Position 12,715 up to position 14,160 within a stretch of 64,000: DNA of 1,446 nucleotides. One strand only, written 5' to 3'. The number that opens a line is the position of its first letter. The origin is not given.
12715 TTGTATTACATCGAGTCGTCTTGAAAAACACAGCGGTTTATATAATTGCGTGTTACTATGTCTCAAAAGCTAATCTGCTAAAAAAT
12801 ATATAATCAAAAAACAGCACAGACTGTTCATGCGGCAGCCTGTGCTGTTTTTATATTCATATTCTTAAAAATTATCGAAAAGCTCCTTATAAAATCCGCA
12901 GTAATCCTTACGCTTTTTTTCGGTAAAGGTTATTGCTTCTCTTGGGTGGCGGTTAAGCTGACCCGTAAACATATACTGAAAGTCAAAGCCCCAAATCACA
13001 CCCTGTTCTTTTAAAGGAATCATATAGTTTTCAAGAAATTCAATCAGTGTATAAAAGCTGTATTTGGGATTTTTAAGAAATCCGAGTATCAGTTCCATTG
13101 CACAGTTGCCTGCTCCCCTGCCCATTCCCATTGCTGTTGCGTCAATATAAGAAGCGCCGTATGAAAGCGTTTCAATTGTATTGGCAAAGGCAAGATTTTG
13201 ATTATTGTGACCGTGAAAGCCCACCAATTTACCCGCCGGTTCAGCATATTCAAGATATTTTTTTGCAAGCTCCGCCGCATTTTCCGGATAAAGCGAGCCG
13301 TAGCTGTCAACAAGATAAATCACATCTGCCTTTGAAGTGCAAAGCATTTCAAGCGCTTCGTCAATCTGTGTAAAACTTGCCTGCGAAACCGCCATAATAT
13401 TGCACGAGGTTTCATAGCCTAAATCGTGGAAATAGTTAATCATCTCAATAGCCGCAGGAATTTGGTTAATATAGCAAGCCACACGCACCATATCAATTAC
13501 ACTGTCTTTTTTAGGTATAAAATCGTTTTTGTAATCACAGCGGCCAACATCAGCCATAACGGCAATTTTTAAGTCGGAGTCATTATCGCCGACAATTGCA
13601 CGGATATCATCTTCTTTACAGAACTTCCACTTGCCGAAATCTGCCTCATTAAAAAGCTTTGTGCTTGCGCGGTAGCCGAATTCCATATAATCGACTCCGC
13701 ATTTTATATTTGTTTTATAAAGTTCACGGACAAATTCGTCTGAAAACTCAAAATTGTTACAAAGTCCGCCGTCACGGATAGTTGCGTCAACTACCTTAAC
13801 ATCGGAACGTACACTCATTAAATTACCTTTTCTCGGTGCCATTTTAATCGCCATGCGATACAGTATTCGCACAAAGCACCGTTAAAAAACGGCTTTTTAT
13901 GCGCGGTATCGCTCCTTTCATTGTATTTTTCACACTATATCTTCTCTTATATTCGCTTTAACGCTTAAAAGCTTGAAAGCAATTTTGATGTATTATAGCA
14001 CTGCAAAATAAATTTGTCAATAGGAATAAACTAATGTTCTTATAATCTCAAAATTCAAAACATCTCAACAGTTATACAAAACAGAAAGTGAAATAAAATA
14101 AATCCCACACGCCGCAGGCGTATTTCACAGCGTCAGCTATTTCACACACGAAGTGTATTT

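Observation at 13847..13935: Dispersed ~88-nt element that always ends 4-5 nt before a start codon (4 copies in 64 kb)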

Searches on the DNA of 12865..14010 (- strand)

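Call 10: search_rna_families(source=window, start=13780, end=14010, threshold=evalue, max_evalue=10, show_alignments=3)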
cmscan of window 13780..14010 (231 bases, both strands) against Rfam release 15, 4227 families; matches with E-value up to 10: 5.
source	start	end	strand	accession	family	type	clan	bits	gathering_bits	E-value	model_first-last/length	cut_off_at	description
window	13873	13952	+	RF02107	DLEU2_3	Gene; lncRNA;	-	23.2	60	0.18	1-76/76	no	Deleted in lymphocytic leukemia 2 conserved region 3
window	13992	14010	-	RF01344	CRISPR-DR34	Gene; CRISPR;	-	18.4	35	0.38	18-36/36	5'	CRISPR RNA direct repeat element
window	13814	13912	-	RF02981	FTHFS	Cis-reg;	-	17.4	72.6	1.7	1-117/117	no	FTHFS RNA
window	13820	13898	+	RF00074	mir-29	Gene; miRNA;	-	15.5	46.7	1.1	1-70/70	no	mir-29 microRNA precursor family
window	13862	13898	+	RF02438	SpF51_sRNA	Gene; sRNA;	-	14.3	50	4.1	1-45/45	no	Streptococcus sRNA SpF51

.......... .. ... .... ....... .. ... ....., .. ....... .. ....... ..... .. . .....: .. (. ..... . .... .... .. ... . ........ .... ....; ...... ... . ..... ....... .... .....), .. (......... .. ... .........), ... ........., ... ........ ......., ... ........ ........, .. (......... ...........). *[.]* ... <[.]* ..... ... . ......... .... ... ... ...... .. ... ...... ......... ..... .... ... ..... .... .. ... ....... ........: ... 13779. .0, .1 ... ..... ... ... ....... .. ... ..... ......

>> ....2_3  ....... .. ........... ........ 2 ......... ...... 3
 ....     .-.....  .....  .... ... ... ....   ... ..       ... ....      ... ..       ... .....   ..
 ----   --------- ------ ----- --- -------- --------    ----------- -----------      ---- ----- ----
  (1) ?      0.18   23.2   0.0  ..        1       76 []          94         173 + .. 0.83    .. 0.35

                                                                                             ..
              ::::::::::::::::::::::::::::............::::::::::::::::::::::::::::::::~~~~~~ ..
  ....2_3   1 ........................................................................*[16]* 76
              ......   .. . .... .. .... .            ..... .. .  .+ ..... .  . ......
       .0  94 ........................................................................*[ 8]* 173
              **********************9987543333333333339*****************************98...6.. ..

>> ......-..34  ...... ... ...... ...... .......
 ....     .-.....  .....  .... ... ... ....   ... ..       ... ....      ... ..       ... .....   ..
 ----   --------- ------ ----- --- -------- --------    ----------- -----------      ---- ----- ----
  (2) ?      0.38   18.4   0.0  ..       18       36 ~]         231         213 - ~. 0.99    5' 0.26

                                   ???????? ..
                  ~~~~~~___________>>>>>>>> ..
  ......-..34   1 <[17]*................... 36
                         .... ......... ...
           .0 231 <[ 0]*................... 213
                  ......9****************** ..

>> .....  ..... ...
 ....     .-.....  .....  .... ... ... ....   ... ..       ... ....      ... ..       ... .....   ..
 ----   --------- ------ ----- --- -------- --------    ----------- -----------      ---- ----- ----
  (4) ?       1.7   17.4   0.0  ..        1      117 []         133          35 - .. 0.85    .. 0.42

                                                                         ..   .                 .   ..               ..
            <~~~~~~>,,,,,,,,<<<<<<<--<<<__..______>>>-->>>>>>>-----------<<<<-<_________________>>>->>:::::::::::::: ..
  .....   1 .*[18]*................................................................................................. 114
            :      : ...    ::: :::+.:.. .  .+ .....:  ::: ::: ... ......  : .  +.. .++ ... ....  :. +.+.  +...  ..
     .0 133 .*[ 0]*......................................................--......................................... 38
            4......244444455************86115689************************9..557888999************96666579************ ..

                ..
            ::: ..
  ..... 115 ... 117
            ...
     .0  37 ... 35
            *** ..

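Call 21: build_rna_model(alignment_id=A3, structure=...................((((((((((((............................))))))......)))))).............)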
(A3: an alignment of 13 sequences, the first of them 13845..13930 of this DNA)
Model R1 built from alignment A3 (13 sequences, 90 columns); structure: as given.
model positions 86; base pairs 12; branch points 0; effective number of sequences 2.12; information 0.661 bits per position. Calibrated on 0.2 Mb of random sequence (short: E-values are rough).
structure used (alignment columns):
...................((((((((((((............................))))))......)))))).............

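Call 22: search_with_rna_model(model_id=R1, sources=[window, L001, L002, L003, L004, L005, L006, L007, L008], max_evalue=10, show_alignments=0)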
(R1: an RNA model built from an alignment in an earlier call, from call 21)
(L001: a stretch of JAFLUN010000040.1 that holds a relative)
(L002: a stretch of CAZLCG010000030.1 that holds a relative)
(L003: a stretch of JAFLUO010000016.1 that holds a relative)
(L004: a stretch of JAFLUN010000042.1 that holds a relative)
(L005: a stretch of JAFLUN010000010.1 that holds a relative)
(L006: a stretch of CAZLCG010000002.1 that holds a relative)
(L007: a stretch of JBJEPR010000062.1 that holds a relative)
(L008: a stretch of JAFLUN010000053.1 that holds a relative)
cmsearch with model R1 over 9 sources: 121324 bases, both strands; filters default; matches with E-value up to 10: 21.
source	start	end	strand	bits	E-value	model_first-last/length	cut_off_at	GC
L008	2673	2758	+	105.4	4.1e-20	1-86/86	no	0.41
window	13845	13930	-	105.1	4.8e-20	1-86/86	no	0.41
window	37599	37684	-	104.9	5.3e-20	1-86/86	no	0.4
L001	7280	7365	+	102.9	1.4e-19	1-86/86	no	0.34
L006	7098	7183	+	102.4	1.8e-19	1-86/86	no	0.41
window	43969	44052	-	95.4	5.8e-18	1-86/86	no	0.37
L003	1300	1387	+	94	1.1e-17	1-86/86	no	0.38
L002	7657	7742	+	93.2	1.7e-17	1-86/86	no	0.47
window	8950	9034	+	92.7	2.1e-17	1-86/86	no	0.38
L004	3776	3860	-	92.6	2.3e-17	1-86/86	no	0.45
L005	7682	7767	+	92.5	2.3e-17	1-86/86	no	0.48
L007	2364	2449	-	91.3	4.3e-17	1-86/86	no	0.41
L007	2454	2539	-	75.4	1.1e-13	1-86/86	no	0.45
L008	1564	1610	-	15.3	0.79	1-86/86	no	0.32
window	40032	40090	-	14.8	1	1-86/86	no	0.19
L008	348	407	-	11.9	4.3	1-86/86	no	0.27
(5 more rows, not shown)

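Call 28: search_with_rna_model(model_id=R1, sources=[L014, L015, L016, L017, L018, L019, L020, L021, L022, L023, L024, L025, L026, L027, L028, L029, L030], max_evalue=1)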
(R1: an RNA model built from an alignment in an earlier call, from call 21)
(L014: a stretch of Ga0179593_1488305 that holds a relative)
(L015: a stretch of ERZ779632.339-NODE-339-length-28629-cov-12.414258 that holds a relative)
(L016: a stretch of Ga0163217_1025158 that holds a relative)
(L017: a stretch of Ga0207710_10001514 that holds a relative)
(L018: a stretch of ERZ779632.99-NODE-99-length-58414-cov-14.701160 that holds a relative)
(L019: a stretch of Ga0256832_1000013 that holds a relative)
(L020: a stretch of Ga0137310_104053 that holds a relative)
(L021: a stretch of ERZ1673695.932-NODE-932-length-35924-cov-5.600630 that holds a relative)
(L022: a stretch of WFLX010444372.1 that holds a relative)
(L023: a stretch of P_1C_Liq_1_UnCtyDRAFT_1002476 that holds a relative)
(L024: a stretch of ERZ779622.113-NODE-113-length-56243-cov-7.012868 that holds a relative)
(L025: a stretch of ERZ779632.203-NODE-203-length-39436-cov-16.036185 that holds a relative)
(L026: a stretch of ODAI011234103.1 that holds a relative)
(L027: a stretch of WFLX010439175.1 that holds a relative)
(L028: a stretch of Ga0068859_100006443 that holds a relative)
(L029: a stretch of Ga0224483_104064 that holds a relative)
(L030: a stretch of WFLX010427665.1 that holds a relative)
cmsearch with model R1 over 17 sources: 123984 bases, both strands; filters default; matches with E-value up to 1: 15.
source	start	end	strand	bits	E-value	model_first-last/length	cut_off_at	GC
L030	116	201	+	103.7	9.7e-20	1-86/86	no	0.34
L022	877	961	+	100.8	4e-19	1-86/86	no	0.39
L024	7675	7760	+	93.2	1.7e-17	1-86/86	no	0.38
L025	2943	3028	+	93.2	1.7e-17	1-86/86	no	0.38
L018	10926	11011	+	83.7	1.8e-15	1-86/86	no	0.42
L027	989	1071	+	79.4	1.5e-14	1-86/86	no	0.37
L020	5660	5746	-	71.6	7.2e-13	1-86/86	no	0.41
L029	3542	3628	-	71.6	7.2e-13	1-86/86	no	0.41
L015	3457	3543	+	67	6.9e-12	1-86/86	no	0.41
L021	393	478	-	53.5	5.3e-09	1-86/86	no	0.49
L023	2361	2460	-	17.2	0.32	1-86/86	no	0.43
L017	5973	6037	+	16.4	0.47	1-86/86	no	0.46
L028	8985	9049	+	16.4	0.47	1-86/86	no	0.46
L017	7849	7935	-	15.4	0.79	1-86/86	no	0.4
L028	10861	10947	-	15.4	0.79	1-86/86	no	0.4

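Call 39: search_with_rna_model(model_id=R1, sources=[L031, L032, L033, L034, L035, L036, L037, L038], max_evalue=1)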
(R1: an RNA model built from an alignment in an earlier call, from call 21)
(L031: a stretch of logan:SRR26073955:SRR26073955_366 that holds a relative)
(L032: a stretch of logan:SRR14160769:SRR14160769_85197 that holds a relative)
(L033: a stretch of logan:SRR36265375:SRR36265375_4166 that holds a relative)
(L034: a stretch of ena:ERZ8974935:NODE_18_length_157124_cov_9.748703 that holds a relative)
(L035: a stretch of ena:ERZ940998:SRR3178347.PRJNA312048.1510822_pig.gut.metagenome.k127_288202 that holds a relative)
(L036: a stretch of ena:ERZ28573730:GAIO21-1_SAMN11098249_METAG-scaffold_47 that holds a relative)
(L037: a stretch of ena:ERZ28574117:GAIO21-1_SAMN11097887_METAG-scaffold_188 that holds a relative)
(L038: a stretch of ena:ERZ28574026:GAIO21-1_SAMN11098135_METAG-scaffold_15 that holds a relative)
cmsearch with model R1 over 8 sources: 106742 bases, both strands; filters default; matches with E-value up to 1: 6.
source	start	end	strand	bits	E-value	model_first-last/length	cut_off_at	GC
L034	3135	3203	+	19.2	0.1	1-86/86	no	0.32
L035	3345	3413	+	19.2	0.1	1-86/86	no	0.32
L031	346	377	+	17.2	0.28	1-86/86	no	0.38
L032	345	376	+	17.2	0.28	1-86/86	no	0.38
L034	3124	3199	-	16.9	0.32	1-86/86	no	0.38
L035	3334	3409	-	16.9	0.32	1-86/86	no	0.38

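Call 50: search_with_rna_model(model_id=R1, sources=[L039, L040, L041, L042, L043, L044], max_evalue=1)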
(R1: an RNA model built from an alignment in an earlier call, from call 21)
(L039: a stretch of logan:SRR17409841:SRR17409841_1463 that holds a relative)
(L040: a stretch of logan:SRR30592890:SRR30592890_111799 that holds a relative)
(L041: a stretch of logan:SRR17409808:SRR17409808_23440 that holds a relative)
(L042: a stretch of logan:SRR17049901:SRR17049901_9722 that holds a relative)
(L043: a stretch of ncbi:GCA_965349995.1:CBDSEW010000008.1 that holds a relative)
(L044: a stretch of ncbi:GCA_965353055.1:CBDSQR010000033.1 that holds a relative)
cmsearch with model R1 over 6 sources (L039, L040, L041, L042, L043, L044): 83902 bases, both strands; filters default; matches with E-value up to 1: 6.
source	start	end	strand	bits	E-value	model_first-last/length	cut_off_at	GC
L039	6307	6392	+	100.5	3.2e-19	1-86/86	no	0.41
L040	6307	6392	+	100.5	3.2e-19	1-86/86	no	0.41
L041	6307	6392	+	100.5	3.2e-19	1-86/86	no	0.41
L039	1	25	+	21.8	0.022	62-86/86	5'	0.44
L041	1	25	+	21.8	0.022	62-86/86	5'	0.44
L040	1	24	+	20.1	0.051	63-86/86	5'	0.42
